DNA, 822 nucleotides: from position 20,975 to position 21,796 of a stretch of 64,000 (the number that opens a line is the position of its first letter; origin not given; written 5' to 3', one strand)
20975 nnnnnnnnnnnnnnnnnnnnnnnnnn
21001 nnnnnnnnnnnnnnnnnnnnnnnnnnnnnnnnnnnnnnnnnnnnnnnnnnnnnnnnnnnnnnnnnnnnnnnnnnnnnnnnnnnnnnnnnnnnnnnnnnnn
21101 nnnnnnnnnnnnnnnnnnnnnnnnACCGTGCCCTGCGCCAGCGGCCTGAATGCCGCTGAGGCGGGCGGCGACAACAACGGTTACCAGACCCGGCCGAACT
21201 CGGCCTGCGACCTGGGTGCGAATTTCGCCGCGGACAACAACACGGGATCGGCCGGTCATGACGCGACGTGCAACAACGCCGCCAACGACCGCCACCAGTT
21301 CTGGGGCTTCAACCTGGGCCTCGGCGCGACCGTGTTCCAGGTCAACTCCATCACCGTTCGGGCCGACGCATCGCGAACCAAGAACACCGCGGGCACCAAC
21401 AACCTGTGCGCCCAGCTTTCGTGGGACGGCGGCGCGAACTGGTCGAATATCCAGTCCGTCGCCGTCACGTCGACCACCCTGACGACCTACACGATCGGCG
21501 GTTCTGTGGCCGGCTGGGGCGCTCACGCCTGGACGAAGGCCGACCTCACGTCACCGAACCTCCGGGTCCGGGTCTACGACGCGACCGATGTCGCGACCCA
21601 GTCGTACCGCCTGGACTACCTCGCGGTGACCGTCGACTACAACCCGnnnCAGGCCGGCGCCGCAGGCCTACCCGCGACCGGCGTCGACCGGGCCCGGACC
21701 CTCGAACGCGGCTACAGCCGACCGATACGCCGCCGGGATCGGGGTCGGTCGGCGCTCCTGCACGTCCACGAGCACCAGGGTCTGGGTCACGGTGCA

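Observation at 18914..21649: TasA-like / SipW / TasA-like operon (Bacillus-type biofilm fibre system) in a ~70% GC genome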

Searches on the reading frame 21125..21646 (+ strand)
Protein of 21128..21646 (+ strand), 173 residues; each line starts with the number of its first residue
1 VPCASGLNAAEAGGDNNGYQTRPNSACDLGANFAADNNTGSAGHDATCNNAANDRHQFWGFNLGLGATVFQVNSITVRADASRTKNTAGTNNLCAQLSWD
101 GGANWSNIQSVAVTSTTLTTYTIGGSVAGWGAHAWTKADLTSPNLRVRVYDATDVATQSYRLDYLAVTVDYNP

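Call 52: search_protein_representatives(protein=window:21128-21646:+)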
Query: 173 residues. Proteins with E-value up to 0.001 (for the whole library): 855; up to 1e-10: 449; up to 1e-30: 19. The best 150 are listed.
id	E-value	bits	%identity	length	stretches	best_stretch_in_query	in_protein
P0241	8.3e-72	257.2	37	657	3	3-173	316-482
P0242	3.4e-45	170.6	38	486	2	7-171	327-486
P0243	1.6e-44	168.4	33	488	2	8-173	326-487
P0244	2.1e-44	168.0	35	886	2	4-170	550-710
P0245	1.2e-43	165.6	41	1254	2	7-171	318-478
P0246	2.0e-43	164.8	39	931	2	6-171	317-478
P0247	4.0e-42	160.6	36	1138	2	10-171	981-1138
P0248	1.7e-41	158.6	37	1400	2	1-169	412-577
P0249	4.7e-41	157.1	37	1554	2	6-171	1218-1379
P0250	5.6e-41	156.8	36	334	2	7-171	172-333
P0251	8.3e-39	149.8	47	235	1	2-173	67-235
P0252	1.3e-37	145.9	36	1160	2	9-173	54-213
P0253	1.7e-37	145.6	44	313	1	2-173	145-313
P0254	3.5e-37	144.5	38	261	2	2-173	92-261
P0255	1.4e-34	136.0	37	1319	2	7-169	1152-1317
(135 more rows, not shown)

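Call 55: search_solved_structures(query=A4, max_evalue=10, show_alignments=2)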
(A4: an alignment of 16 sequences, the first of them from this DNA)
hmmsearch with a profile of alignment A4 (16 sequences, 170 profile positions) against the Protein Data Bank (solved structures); distinct sequences matched with E-value up to 10: 14.
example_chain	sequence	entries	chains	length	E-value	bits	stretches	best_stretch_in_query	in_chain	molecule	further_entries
8u2a_A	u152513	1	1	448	0.00051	23.3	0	68-107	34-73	Exo-alpha-sialidase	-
8u5o_A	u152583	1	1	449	0.00052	23.3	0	68-107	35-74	Exo-alpha-sialidase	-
5tsp_A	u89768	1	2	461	0.00058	23.1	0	68-107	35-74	Sialidase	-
2bf6_A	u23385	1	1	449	0.00067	22.9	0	68-107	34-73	EXO-ALPHA-SIALIDASE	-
2vk5_A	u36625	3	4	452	0.00069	22.9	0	68-107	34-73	EXO-ALPHA-SIALIDASE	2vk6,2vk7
8xve_R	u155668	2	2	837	0.0093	19.2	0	68-107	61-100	Exo-alpha-sialidase,Endothelin receptor type B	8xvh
8xql_R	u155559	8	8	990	0.018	18.3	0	68-107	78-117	Exo-alpha-sialidase,Taste receptor type 2 member 14,LgBiT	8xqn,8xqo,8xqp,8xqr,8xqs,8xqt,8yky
4j9t_A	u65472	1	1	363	0.021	18.1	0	91-115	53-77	designed unnatural amino acid dependent metalloprotein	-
1eur_A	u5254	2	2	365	0.033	17.4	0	91-115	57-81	SIALIDASE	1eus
6mnj_A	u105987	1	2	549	0.28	14.4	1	63-104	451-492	Hz136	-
6y0k_AAA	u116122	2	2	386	0.6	13.3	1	67-133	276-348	Putaitve sulfite oxidase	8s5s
2xts_A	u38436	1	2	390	0.84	12.8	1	91-124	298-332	SULFITE DEHYDROGENASE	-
4fj6_A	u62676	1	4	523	1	12.5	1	64-109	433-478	glycoside hydrolase family 33, candidate sialidase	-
7mhu_A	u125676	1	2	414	2.7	11.2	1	83-119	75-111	Exo-alpha-sialidase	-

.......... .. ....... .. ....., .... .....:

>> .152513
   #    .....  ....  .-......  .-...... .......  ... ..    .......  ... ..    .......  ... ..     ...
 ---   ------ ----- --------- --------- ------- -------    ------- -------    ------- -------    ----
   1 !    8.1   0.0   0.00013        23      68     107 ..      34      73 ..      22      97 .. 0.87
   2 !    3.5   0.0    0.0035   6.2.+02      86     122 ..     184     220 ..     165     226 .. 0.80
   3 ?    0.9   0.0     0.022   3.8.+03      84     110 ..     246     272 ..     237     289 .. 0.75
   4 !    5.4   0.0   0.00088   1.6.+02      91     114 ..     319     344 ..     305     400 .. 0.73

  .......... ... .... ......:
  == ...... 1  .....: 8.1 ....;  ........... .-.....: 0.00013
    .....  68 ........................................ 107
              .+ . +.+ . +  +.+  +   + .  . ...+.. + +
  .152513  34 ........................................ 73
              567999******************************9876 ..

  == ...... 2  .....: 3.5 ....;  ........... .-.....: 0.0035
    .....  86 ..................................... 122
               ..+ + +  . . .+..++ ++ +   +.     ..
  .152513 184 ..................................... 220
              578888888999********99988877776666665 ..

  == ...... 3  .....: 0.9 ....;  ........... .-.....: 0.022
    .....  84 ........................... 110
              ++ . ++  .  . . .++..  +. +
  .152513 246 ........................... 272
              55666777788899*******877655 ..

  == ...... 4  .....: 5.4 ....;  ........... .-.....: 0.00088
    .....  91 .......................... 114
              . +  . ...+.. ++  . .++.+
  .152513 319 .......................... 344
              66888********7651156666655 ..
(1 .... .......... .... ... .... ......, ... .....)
